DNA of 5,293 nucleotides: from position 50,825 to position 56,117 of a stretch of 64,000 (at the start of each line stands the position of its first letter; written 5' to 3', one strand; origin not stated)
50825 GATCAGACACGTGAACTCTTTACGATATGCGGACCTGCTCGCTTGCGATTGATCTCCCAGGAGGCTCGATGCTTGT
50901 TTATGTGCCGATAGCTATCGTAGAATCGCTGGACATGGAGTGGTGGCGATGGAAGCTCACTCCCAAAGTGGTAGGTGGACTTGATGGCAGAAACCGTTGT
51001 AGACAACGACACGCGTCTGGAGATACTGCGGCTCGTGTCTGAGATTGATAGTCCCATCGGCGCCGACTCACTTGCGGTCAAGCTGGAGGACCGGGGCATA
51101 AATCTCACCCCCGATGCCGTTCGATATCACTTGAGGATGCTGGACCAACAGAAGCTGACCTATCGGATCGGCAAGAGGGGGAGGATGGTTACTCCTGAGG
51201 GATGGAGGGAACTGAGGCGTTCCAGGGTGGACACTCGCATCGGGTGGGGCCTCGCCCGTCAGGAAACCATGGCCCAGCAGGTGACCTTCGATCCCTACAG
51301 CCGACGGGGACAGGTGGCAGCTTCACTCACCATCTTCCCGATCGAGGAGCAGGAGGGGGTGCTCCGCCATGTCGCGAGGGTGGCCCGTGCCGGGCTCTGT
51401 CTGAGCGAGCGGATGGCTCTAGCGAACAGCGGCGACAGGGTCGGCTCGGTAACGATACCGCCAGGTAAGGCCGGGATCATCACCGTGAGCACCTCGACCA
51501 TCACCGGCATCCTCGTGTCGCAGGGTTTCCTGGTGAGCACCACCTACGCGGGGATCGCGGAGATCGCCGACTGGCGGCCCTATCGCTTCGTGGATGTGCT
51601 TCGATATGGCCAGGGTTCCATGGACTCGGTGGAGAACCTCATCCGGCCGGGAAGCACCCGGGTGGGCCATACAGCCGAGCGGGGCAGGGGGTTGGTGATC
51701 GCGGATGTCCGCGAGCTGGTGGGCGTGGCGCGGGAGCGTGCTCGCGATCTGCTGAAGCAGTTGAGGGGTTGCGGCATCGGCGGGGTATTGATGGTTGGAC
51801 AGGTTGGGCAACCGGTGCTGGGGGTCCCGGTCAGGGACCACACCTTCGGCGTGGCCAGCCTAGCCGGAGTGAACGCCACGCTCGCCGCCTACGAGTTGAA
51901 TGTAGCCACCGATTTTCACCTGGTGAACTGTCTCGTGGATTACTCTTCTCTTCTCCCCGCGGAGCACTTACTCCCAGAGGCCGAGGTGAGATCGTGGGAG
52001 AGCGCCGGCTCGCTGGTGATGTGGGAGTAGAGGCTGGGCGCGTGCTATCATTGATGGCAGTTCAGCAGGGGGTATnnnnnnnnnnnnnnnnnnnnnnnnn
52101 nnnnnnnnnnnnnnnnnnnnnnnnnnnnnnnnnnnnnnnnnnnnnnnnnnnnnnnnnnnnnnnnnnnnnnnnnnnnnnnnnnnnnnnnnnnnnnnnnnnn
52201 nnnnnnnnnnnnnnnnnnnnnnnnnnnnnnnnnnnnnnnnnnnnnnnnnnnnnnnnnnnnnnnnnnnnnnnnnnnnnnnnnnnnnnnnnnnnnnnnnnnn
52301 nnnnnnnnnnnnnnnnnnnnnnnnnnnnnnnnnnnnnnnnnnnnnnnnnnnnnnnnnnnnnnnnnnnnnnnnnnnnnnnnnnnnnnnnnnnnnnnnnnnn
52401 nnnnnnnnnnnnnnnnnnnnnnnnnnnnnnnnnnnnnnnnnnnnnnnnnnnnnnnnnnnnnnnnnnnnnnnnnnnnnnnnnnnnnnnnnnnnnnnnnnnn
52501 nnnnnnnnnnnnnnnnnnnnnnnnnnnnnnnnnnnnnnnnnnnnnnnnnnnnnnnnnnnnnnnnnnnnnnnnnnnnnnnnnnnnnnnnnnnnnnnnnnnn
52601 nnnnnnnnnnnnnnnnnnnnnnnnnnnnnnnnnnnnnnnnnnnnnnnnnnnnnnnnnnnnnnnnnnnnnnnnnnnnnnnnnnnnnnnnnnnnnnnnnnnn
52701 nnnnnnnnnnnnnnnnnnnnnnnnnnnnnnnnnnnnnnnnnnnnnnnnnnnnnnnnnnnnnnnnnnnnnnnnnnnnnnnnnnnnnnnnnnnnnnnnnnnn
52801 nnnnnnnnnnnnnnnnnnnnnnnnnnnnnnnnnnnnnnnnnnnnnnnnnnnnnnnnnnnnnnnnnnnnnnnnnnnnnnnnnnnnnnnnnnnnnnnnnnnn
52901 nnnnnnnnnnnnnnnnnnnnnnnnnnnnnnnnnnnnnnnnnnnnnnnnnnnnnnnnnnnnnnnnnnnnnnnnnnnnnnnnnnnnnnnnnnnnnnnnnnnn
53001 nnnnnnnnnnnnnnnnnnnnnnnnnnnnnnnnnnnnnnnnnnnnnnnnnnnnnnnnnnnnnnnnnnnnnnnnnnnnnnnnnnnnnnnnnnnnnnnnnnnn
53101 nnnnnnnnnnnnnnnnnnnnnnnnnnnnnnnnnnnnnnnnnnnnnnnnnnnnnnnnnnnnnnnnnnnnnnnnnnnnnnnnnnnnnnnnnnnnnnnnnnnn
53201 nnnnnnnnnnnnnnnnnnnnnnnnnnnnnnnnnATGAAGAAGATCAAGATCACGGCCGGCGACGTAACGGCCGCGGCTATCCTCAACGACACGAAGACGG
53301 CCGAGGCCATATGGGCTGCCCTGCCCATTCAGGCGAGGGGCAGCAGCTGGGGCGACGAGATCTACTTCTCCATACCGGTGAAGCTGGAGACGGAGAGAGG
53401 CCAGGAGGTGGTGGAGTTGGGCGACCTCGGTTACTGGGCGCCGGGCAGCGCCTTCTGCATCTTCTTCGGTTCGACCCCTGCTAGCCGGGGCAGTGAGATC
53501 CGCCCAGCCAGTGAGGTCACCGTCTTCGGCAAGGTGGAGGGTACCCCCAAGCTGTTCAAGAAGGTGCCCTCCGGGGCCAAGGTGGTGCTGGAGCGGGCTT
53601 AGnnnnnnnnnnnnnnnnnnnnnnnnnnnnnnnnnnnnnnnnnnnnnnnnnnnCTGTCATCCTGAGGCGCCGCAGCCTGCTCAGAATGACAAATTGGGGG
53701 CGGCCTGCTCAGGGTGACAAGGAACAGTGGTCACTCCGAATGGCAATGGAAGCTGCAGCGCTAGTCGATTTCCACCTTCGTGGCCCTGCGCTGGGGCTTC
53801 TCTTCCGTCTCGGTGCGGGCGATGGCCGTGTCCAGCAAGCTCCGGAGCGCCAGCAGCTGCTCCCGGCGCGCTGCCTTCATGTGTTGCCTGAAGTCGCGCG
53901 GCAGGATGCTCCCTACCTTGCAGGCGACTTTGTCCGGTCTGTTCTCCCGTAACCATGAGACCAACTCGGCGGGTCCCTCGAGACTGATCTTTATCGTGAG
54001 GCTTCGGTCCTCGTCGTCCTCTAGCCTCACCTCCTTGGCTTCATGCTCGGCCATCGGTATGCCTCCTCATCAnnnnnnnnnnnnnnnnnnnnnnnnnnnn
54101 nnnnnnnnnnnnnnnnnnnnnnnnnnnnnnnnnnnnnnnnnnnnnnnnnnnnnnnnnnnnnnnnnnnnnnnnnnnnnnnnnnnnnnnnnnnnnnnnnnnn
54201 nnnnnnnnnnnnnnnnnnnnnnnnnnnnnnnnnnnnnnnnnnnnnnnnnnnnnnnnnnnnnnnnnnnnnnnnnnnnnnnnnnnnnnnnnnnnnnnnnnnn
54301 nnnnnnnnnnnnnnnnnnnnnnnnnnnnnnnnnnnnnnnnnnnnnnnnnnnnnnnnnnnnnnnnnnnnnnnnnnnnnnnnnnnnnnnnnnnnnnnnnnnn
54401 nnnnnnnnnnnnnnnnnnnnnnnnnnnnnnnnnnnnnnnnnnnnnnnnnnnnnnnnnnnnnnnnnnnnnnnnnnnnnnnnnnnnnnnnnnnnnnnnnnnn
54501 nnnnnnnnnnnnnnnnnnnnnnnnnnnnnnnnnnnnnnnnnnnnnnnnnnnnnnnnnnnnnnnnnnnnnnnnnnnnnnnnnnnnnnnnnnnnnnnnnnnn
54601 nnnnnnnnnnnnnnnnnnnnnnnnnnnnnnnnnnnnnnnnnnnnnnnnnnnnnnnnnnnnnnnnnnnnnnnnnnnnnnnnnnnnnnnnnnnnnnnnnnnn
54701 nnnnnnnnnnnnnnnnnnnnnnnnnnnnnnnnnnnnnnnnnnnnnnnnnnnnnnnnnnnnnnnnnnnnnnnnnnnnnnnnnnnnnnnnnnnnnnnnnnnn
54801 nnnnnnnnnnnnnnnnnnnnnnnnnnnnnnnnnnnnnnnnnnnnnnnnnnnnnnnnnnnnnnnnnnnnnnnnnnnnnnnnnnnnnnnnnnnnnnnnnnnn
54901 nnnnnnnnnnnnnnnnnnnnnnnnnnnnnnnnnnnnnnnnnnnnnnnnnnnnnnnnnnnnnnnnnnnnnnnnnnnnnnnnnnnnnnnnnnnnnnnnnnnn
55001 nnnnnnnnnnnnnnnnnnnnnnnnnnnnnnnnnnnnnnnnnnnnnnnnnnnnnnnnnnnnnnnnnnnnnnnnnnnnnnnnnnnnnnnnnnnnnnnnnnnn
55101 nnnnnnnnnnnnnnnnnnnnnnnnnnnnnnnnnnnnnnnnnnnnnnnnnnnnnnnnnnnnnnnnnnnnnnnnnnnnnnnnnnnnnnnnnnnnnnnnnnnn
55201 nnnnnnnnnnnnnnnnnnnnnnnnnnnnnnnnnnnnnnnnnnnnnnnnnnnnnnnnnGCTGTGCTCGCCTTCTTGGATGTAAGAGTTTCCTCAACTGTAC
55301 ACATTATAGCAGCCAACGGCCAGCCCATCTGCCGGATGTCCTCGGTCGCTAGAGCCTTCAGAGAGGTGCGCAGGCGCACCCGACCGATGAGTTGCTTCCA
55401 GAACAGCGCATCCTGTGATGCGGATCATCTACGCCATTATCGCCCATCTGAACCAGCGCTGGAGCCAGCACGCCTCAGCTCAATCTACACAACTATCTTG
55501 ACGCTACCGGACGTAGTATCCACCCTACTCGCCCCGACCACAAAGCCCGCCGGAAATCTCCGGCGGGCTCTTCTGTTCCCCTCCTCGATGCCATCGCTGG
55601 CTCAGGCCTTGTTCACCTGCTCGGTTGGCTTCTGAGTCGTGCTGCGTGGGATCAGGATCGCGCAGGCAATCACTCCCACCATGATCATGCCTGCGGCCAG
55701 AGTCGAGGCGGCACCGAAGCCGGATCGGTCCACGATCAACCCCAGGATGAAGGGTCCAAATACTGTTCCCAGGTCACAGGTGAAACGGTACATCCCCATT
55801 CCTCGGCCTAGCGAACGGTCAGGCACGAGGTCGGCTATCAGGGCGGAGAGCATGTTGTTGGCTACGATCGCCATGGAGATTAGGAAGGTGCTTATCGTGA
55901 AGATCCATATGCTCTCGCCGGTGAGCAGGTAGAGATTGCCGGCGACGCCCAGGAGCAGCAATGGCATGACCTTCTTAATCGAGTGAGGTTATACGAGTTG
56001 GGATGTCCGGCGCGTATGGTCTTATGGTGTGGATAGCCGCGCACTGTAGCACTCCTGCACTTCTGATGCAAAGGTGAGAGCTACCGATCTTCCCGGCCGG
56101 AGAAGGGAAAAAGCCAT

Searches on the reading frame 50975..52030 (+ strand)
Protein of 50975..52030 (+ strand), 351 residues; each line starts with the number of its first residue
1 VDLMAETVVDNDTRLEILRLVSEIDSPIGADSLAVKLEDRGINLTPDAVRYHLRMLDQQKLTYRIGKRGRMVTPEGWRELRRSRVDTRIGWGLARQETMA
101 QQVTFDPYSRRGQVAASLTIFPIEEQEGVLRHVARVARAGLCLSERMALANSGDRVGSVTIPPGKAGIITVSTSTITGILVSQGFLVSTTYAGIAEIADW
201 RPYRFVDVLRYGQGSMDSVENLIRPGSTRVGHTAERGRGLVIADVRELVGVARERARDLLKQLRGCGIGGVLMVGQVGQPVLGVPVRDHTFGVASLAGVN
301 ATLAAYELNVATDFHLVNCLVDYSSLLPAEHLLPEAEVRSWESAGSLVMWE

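Call 7: search_protein_families(library=pfam, proteins=[window:50975-52030:+])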
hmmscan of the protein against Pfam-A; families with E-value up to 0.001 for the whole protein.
window:50975-52030:+ (351 aa): 2 families
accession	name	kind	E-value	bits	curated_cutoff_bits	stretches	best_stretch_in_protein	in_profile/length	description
PF01995.21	NRD1_2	-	2.7e-55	187.7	25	1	93-326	5-236/238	NrpR regulatory domains NRD1 and 2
PF08461.16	HTH_12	-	2.1e-16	60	21.4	1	16-80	2-66/66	Ribonuclease R winged-helix domain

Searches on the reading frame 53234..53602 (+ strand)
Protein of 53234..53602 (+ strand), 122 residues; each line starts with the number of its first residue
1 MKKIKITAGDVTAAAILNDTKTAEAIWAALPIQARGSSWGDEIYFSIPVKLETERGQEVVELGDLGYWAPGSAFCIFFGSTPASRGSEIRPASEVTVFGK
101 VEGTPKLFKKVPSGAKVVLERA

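Call 7: search_protein_families(library=pfam, proteins=[window:53234-53602:+])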
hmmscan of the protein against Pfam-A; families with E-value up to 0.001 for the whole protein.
window:53234-53602:+ (122 aa): 2 families
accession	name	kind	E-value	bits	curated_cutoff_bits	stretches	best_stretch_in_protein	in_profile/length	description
PF04126.18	Cyclophil_like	-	3.7e-41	140.2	27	1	2-120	1-120/120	Cyclophilin-like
PF18050.6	Cyclophil_like2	-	1e-11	45.3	22.7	1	6-83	1-81/115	Cyclophilin-like family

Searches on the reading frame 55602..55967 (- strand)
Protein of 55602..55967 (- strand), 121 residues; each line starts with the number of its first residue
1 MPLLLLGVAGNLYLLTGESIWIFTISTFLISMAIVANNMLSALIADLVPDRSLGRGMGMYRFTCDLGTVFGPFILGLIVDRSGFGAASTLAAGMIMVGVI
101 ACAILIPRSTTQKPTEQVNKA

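Call 7: search_protein_families(library=pfam, proteins=[window:55602-55967:-])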
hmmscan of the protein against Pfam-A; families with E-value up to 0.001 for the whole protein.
window:55602-55967:- (121 aa): 1 family
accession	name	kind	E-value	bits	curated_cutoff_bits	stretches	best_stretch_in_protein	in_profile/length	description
PF07690.21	MFS_1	-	5.5e-13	49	33.4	1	4-115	70-181/347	Major Facilitator Superfamily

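Call 59: find_homologous_proteins(query=window:55602-55967:-, max_evalue=0.00001)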
Query window:55602-55967:- (121 aa): 1 proteins with E <= 0.00001 among 22 candidates.
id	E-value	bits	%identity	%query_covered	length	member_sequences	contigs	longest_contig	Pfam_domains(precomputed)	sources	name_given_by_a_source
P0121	2.5e-68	246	99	98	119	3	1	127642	PF07690.22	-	-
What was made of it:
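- An orphan 121-aa MFS fragment lies downstream on the same strand, and no relative of it was found (calls 7, 59).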
